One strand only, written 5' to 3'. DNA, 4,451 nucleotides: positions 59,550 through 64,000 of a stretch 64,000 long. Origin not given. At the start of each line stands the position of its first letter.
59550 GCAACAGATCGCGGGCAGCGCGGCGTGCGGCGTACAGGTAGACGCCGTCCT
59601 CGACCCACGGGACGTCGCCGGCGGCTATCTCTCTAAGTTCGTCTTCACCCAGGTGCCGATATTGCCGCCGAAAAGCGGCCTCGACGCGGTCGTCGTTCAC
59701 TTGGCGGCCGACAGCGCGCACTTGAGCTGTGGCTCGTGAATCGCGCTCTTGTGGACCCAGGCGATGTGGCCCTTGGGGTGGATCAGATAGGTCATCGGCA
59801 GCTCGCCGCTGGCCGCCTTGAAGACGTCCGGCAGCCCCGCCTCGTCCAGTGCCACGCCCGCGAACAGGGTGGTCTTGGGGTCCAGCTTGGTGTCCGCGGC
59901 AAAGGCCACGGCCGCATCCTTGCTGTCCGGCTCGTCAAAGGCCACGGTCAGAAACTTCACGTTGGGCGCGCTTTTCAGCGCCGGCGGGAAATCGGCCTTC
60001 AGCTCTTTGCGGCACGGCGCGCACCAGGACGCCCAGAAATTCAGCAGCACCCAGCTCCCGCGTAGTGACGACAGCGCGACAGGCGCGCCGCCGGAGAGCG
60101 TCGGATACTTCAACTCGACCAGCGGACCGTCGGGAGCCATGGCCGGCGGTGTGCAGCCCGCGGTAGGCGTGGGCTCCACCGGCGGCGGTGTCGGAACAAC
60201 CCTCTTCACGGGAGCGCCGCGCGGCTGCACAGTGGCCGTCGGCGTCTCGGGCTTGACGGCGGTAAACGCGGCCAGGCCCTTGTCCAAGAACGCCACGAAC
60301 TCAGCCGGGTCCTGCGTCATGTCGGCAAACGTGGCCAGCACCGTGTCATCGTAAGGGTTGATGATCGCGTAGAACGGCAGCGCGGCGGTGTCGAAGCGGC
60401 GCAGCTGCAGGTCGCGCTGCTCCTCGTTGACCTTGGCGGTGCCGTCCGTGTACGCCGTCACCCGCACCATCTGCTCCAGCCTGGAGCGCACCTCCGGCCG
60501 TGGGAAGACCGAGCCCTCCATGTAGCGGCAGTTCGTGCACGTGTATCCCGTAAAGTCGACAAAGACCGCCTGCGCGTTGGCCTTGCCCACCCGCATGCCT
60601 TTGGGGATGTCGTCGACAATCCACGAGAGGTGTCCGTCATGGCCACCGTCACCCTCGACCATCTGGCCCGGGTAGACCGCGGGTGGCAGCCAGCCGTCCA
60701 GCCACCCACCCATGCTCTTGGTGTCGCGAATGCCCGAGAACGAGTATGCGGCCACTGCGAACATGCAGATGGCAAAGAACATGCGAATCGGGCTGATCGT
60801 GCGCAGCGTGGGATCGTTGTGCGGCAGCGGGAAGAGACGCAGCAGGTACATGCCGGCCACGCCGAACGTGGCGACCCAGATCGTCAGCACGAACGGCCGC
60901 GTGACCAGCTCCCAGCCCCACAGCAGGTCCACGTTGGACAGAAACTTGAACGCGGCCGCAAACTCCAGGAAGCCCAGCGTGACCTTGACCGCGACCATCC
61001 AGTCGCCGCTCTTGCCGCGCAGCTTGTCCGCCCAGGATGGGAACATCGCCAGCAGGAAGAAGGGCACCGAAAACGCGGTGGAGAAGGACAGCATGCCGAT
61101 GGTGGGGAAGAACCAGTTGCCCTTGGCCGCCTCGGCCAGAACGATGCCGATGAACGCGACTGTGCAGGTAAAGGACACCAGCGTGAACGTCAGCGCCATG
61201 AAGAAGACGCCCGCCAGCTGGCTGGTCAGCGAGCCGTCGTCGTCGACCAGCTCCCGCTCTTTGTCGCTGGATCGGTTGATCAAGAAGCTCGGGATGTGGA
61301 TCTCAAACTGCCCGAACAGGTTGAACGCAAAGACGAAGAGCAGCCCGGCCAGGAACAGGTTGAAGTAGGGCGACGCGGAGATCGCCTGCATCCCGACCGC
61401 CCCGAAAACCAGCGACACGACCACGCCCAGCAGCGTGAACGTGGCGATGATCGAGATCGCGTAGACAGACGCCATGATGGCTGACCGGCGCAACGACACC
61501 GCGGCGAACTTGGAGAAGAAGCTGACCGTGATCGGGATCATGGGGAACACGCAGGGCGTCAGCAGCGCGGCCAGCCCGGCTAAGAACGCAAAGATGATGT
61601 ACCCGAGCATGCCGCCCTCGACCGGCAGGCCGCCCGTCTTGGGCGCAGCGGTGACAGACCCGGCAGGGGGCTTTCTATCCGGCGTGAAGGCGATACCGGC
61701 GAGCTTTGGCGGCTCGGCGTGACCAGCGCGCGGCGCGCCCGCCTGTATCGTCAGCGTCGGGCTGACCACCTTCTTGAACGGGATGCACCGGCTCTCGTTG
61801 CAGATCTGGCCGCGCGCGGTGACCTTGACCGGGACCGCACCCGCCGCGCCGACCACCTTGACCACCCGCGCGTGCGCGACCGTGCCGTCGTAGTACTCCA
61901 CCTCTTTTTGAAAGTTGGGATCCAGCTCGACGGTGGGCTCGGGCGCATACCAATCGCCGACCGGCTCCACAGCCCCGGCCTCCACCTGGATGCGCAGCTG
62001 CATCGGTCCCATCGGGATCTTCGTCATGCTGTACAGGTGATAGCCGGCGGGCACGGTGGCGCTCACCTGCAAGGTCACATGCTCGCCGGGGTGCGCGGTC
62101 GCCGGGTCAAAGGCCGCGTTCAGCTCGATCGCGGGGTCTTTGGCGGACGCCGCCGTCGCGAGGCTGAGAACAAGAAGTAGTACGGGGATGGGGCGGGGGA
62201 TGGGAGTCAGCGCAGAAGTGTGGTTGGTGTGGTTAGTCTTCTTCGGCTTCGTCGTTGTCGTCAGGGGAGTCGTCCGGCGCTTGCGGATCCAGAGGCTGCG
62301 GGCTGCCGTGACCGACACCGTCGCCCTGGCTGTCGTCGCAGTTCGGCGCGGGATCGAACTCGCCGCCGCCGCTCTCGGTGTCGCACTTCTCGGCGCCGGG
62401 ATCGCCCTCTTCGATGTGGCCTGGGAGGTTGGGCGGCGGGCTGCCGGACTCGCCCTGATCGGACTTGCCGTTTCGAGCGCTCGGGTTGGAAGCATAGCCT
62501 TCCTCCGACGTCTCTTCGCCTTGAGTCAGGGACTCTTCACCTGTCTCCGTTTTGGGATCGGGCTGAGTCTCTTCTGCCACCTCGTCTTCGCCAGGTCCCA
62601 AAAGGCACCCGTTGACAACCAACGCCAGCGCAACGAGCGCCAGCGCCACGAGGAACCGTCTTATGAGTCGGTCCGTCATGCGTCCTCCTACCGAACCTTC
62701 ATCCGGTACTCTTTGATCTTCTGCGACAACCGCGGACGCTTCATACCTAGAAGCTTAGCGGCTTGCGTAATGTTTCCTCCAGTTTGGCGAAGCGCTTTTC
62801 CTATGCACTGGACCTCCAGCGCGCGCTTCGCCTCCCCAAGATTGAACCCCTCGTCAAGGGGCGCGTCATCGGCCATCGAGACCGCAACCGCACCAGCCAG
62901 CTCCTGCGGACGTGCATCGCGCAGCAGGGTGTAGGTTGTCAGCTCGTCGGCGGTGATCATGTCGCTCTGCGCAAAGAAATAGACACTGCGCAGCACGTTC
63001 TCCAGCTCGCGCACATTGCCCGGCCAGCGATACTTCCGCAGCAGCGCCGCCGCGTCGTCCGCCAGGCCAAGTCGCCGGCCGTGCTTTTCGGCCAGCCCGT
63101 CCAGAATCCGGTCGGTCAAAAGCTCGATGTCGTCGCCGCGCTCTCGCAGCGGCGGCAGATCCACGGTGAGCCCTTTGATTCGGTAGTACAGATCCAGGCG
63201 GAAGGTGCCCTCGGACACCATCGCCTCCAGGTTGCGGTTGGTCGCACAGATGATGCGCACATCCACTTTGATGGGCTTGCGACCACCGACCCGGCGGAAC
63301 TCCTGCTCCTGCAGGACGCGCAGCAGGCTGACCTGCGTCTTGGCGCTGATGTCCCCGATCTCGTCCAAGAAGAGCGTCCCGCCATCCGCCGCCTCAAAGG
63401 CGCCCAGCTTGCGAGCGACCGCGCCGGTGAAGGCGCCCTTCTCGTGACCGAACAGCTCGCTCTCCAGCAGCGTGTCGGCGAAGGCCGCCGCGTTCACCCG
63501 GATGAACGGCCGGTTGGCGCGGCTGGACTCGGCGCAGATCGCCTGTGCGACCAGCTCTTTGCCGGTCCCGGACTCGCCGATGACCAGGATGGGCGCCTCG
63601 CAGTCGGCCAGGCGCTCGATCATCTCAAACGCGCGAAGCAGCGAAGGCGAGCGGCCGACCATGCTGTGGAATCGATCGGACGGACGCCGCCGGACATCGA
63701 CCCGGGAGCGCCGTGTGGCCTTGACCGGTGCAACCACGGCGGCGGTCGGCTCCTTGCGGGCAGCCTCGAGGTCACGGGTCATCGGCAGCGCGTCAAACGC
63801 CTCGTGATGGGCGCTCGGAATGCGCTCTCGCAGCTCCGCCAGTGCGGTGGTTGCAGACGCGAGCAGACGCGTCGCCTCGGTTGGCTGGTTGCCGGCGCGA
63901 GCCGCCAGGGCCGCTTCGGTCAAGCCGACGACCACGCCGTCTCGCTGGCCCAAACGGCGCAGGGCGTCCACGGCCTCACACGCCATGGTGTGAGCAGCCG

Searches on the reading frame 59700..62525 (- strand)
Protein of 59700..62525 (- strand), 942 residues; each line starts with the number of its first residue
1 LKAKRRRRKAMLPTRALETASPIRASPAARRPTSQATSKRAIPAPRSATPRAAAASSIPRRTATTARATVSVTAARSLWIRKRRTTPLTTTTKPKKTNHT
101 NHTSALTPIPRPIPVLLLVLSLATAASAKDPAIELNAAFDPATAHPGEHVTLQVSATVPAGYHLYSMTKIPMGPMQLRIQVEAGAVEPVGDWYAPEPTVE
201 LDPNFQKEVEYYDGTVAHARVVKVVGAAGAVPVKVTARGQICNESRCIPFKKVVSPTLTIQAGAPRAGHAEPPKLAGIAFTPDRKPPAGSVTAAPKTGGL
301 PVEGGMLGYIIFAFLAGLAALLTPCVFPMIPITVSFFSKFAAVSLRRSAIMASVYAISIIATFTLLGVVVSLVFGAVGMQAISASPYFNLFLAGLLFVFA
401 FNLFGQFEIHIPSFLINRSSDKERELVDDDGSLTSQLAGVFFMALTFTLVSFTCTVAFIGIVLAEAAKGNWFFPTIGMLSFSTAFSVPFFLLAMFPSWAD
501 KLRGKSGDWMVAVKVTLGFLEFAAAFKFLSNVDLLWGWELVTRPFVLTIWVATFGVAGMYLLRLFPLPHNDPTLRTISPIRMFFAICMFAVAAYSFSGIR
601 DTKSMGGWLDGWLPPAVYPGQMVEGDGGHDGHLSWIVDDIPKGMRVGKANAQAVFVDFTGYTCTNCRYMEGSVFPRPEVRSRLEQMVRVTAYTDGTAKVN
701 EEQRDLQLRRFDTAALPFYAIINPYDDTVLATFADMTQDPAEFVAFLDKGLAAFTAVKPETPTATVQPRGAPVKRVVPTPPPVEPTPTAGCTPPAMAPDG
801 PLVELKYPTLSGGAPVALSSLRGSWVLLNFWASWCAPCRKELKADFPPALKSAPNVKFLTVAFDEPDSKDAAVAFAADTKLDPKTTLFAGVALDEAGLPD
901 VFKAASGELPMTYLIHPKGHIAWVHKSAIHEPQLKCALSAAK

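Call 56: search_protein_families(library=pfam, max_evalue=0.001, proteins=[window:59700-62525:-])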
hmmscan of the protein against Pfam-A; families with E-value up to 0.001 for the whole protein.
window:59700-62525:- (942 aa): 7 families
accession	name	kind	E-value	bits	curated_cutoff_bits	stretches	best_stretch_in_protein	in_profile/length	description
PF02683.22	DsbD_TM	-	9.8e-26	90.8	27.1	1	310-530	5-216/219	Cytochrome C biogenesis protein transmembrane domain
PF13899.12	Thioredoxin_7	-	4.1e-12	46.5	27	1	635-724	1-83/83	Thioredoxin-like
PF11412.14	DsbD_N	-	3e-10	40.6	25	1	136-253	8-113/119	Thiol:disulfide interchange protein DsbD, N-terminal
PF00578.27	AhpC-TSA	-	5e-10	39.8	26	1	811-923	13-123/124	AhpC/TSA family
PF00085.26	Thioredoxin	-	7.1e-07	29.6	23.5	1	825-867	20-62/103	Thioredoxin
PF13098.12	Thioredoxin_2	-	1.7e-05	25.5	27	0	648-700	2-55/104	Thioredoxin-like domain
PF08534.16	Redoxin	-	2.3e-05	24.7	26.6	1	810-880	15-85/148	Redoxin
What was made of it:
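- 59697..62525 (-): DsbD (DsbD_N, DsbD_TM, Thioredoxin_7) fused to an extra TlpA-like domain. It is a candidate electron donor; this is inferred and no physical link is shown. call 56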

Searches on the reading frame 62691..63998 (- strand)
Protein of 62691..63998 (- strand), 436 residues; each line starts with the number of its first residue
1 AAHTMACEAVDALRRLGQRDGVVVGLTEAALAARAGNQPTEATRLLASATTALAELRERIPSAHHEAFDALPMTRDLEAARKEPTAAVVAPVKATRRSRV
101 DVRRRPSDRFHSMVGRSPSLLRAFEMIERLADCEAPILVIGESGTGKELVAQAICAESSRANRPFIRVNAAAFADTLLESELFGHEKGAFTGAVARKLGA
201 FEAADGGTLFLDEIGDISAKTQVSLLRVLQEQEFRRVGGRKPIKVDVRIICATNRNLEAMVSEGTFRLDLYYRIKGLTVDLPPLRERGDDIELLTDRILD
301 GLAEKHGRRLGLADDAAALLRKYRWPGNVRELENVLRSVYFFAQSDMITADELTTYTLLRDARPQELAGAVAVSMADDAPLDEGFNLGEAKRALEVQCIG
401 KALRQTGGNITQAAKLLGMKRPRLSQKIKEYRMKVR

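Call 56: search_protein_families(library=pfam, max_evalue=0.001, proteins=[window:62691-63998:-])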
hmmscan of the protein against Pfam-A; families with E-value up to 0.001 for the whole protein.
window:62691-63998:- (436 aa): 7 families
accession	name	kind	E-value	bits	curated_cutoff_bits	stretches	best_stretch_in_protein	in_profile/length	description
PF00158.32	Sigma54_activat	-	1.3e-68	230.4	20.2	1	113-279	1-167/168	Sigma-54 interaction domain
PF14532.12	Sigma54_activ_2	-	3.8e-22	79.5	25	1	114-284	1-138/138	Sigma-54 interaction domain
PF25601.1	AAA_lid_14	-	4.3e-21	75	27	1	285-359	1-76/87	AAA+ ATPase lid domain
PF02954.25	HTH_8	-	3.1e-11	43.3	22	1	393-431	4-42/42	Bacterial regulatory protein, Fis family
PF07728.20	AAA_5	-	1.7e-09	38.2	22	1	137-256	2-124/139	AAA domain (dynein-related subfamily)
PF00004.35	AAA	-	3.9e-08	34.3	21.2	1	137-255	1-110/131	ATPase family associated with various cellular activities (AAA)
PF07724.20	AAA_2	-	4.1e-06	27.4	27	1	135-260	4-130/166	AAA domain (Cdc48 subfamily)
